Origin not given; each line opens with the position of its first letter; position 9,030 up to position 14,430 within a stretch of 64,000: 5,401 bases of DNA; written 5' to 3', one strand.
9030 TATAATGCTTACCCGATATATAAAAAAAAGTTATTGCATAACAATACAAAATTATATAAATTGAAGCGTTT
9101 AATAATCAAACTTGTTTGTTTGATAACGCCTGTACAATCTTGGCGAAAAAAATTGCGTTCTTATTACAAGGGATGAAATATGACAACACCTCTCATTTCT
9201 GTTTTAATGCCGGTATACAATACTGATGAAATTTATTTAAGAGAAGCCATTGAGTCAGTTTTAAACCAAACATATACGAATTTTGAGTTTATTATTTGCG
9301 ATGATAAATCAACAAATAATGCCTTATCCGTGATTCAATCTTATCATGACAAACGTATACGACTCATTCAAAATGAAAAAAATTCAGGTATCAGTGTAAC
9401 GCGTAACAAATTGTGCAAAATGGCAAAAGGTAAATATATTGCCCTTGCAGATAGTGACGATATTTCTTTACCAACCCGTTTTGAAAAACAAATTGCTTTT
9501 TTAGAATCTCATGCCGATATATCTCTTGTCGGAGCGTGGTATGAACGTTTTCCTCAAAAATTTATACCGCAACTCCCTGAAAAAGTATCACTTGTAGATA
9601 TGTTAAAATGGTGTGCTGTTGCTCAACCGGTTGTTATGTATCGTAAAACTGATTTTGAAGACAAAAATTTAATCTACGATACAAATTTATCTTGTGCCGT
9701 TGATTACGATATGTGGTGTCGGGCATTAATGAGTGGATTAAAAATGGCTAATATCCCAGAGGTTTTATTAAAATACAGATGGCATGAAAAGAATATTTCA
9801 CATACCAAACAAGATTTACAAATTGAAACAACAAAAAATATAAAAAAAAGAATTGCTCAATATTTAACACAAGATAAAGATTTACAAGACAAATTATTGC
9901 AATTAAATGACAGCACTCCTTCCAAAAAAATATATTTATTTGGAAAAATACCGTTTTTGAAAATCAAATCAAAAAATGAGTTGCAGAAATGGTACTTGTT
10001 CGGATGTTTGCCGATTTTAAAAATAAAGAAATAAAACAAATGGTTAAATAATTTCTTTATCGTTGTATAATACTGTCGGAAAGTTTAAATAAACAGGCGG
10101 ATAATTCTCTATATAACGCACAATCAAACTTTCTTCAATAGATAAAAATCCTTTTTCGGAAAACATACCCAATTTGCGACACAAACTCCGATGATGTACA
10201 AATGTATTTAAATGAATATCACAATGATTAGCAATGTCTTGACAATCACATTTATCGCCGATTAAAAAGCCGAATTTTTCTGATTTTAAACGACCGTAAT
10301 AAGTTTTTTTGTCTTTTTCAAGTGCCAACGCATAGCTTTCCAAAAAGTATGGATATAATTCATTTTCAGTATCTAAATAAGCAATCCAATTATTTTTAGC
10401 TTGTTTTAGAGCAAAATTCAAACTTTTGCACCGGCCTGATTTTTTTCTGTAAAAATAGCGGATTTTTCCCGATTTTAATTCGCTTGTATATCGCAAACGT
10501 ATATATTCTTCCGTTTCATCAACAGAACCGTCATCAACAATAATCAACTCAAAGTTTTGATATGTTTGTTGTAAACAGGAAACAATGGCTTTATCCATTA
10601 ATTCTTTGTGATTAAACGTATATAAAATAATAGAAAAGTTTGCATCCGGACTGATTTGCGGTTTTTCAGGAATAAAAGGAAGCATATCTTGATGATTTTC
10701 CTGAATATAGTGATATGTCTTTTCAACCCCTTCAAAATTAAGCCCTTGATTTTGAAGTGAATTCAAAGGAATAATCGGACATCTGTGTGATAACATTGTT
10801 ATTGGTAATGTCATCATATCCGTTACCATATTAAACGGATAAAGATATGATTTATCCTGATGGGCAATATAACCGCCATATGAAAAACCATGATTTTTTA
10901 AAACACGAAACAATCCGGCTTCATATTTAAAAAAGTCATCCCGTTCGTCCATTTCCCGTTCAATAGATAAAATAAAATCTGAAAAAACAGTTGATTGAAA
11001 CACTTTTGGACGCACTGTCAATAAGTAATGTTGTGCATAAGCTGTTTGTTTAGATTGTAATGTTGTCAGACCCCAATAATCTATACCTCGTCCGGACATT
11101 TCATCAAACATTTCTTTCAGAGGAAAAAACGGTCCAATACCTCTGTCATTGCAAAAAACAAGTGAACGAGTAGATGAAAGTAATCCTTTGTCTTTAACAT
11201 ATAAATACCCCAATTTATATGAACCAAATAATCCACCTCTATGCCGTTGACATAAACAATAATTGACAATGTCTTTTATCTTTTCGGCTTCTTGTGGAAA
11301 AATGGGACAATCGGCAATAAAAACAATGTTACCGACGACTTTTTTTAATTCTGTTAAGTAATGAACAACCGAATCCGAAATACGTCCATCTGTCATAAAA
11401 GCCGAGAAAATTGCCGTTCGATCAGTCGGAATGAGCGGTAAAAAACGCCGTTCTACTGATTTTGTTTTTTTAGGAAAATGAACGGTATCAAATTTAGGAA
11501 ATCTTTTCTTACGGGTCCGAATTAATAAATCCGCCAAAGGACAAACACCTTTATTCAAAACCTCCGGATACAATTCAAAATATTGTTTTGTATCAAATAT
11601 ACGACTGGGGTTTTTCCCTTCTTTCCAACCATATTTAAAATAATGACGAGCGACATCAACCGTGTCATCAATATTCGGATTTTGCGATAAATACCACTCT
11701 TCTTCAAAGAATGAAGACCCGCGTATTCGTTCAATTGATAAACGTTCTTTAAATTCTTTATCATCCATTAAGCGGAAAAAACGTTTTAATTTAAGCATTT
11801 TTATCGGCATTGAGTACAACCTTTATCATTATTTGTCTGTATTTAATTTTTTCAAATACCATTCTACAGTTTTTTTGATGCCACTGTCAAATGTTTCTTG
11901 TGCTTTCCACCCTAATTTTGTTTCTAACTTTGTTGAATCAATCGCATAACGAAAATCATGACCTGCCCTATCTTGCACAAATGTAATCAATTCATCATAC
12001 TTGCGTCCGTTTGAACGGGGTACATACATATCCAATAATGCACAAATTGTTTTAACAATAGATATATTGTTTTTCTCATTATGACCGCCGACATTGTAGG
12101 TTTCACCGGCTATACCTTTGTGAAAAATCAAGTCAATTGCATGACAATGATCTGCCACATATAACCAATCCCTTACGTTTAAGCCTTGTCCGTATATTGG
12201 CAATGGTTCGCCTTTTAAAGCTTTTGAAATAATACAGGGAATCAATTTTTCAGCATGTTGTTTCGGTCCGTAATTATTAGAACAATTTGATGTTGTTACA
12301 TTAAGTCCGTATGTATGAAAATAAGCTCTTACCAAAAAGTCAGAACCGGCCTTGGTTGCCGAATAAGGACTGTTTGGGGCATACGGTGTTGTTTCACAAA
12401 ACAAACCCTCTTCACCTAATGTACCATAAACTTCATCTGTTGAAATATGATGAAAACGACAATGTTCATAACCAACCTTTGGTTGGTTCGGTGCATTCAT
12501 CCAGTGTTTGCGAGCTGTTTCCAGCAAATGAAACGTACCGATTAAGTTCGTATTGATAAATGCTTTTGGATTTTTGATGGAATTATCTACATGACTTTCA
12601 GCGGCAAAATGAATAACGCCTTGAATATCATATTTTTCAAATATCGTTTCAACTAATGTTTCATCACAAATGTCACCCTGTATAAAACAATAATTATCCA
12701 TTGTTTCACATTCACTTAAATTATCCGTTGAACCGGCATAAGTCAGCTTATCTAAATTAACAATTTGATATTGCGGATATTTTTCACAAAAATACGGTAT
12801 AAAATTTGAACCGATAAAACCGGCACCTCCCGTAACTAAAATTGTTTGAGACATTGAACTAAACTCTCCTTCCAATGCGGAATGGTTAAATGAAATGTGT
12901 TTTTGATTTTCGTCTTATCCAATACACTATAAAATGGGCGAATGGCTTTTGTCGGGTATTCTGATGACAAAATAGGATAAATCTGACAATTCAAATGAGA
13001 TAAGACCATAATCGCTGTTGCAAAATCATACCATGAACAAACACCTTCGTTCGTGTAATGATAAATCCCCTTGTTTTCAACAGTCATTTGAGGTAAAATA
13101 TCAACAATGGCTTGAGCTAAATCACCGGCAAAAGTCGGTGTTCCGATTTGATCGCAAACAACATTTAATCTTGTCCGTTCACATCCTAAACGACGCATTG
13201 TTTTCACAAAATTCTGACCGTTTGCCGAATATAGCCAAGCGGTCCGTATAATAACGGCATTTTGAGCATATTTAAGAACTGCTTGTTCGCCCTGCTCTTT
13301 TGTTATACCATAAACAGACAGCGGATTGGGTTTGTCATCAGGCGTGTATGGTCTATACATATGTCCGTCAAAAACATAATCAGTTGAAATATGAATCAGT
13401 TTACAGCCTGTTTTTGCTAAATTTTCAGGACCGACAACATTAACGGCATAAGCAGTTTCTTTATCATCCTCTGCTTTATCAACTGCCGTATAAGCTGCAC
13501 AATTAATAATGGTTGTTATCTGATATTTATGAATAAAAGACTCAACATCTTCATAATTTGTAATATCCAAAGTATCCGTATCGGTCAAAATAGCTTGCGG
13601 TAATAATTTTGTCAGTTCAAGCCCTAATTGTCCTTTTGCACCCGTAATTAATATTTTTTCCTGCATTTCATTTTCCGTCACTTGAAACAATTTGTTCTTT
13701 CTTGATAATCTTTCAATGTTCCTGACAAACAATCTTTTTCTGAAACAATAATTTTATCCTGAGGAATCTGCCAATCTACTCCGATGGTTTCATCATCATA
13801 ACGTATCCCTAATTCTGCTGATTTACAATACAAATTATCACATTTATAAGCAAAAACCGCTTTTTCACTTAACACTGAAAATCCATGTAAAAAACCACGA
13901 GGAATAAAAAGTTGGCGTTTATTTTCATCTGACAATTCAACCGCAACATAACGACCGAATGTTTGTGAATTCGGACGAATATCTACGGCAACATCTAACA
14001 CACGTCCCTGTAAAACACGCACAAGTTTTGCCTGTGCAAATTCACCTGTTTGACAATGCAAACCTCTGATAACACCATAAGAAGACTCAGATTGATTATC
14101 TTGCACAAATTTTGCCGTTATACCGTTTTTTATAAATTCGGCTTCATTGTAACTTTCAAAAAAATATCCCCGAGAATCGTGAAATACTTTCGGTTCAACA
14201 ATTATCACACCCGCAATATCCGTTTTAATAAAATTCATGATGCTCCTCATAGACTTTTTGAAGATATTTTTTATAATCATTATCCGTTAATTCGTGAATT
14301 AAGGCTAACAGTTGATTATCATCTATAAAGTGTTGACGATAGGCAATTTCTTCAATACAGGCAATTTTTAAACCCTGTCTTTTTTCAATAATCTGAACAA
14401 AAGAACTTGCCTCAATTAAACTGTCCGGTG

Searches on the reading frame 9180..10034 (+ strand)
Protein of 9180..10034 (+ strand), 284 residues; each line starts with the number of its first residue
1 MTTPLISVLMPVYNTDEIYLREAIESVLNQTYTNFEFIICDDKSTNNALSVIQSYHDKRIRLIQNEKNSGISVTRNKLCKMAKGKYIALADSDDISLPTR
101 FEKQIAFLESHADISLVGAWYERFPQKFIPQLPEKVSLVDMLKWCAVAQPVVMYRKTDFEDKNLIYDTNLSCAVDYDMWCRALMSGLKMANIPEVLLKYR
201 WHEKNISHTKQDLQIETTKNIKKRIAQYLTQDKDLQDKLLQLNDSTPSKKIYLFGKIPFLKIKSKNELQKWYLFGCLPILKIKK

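Call 30: search_protein_families(library=pfam, proteins=[window:9180-10034:+], max_evalue=0.001)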
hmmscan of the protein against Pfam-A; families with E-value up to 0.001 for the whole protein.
window:9180-10034:+ (284 aa): 3 families
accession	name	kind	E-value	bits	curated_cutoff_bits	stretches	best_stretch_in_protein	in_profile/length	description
PF00535.33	Glycos_transf_2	-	3.4e-32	112.1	23.3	1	7-136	1-131/168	Glycosyl transferase family 2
PF13641.12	Glyco_tranf_2_3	-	4.2e-16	60.1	27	1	6-118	3-120/230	Glycosyltransferase like family 2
PF10111.15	Glyco_tranf_2_2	-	2.8e-11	43.9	27.3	1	7-110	1-108/276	Glycosyltransferase like family 2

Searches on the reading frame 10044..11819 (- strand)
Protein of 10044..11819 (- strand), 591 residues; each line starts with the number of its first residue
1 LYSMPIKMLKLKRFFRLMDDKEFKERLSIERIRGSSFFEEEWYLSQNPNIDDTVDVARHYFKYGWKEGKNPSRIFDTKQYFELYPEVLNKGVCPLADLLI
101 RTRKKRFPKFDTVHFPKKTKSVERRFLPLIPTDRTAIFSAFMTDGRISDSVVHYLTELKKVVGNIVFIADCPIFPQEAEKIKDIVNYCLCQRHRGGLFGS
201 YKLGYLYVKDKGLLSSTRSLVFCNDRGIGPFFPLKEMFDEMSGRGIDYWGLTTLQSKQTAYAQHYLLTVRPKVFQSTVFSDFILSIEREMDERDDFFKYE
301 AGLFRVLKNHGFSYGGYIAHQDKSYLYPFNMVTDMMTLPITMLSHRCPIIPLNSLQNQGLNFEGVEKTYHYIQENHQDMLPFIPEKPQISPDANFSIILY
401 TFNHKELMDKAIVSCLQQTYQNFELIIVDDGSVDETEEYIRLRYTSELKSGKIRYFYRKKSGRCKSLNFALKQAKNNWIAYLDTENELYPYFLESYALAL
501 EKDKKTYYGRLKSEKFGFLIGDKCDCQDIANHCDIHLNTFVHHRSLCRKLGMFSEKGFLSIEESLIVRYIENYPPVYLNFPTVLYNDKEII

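Call 68: search_protein_families(library=pfam, proteins=[window:10044-11819:-], max_evalue=0.001)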
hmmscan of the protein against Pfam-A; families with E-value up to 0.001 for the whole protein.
window:10044-11819:- (591 aa): 2 families
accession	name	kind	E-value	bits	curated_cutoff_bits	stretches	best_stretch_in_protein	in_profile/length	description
PF00535.33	Glycos_transf_2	-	8.1e-22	78.4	23.3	1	396-508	1-113/168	Glycosyl transferase family 2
PF05045.17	RgpF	-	2.5e-20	73.1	25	1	165-362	1-210/503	Rhamnan synthesis protein F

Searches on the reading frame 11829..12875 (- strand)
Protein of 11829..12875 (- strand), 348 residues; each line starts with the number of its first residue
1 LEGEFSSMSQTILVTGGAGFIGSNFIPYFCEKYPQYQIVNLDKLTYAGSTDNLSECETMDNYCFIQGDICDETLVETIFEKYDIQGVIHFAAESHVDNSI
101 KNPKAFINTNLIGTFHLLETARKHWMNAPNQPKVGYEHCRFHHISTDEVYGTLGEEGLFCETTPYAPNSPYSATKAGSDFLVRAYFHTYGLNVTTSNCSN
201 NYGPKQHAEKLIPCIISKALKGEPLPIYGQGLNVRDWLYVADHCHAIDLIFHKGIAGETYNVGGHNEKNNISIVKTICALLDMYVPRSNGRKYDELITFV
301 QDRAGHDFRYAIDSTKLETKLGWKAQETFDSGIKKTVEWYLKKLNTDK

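Call 68: search_protein_families(library=pfam, proteins=[window:11829-12875:-], max_evalue=0.001)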
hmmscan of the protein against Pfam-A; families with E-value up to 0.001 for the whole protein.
window:11829-12875:- (348 aa): 7 families
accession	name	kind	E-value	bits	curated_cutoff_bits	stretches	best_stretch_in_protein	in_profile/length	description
PF16363.11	GDP_Man_Dehyd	-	5.6e-91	305.9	27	1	13-336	1-332/332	GDP-mannose 4,6 dehydratase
PF01370.27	Epimerase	-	1.5e-61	208.3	20.9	1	12-263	1-240/240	NAD dependent epimerase/dehydratase family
PF02719.21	Polysacc_synt_2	-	5.2e-13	49.3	20.2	1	12-124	1-118/293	Polysaccharide biosynthesis protein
PF01073.25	3Beta_HSD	-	2.2e-11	43.7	22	1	13-127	1-109/280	3-beta hydroxysteroid dehydrogenase/isomerase family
PF04321.23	RmlD_sub_bind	-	5.6e-08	32.6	27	1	11-187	2-141/287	RmlD substrate binding domain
PF07993.18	NAD_binding_4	-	1.7e-07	31.1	20.1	1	14-199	1-205/258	Male sterility protein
PF00106.31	adh_short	-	0.00062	19.7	26.6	0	10-127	1-125/195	short chain dehydrogenase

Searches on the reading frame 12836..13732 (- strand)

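Call 68: search_protein_families(library=pfam, proteins=[window:12836-13732:-], max_evalue=0.001)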
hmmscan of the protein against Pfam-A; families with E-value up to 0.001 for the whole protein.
window:12836-13732:- (298 aa): 5 families
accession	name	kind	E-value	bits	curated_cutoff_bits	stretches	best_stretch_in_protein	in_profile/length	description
PF04321.23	RmlD_sub_bind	-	4.2e-98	328.4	27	1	26-297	2-284/287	RmlD substrate binding domain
PF01370.27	Epimerase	-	2e-18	67.1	20.9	1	27-178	1-184/240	NAD dependent epimerase/dehydratase family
PF16363.11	GDP_Man_Dehyd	-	3.1e-12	47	27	1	55-162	59-174/332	GDP-mannose 4,6 dehydratase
PF02719.21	Polysacc_synt_2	-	2.3e-08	34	20.2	1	55-159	61-156/293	Polysaccharide biosynthesis protein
PF07993.18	NAD_binding_4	-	5.1e-05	23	20.1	1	71-167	88-207/258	Male sterility protein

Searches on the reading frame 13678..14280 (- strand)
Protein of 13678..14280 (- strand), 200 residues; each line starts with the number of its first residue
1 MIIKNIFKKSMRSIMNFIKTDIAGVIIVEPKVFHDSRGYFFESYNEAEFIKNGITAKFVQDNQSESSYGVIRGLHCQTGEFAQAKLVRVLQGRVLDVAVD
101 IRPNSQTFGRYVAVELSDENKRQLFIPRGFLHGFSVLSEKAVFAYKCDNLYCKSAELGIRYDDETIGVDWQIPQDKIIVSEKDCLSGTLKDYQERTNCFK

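Call 68: search_protein_families(library=pfam, proteins=[window:13678-14280:-], max_evalue=0.001)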
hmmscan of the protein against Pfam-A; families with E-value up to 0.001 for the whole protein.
window:13678-14280:- (200 aa): 1 family
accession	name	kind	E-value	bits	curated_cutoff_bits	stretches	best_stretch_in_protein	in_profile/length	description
PF00908.23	dTDP_sugar_isom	-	6.3e-69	231.4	27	1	19-190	1-167/168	dTDP-4-dehydrorhamnose 3,5-epimerase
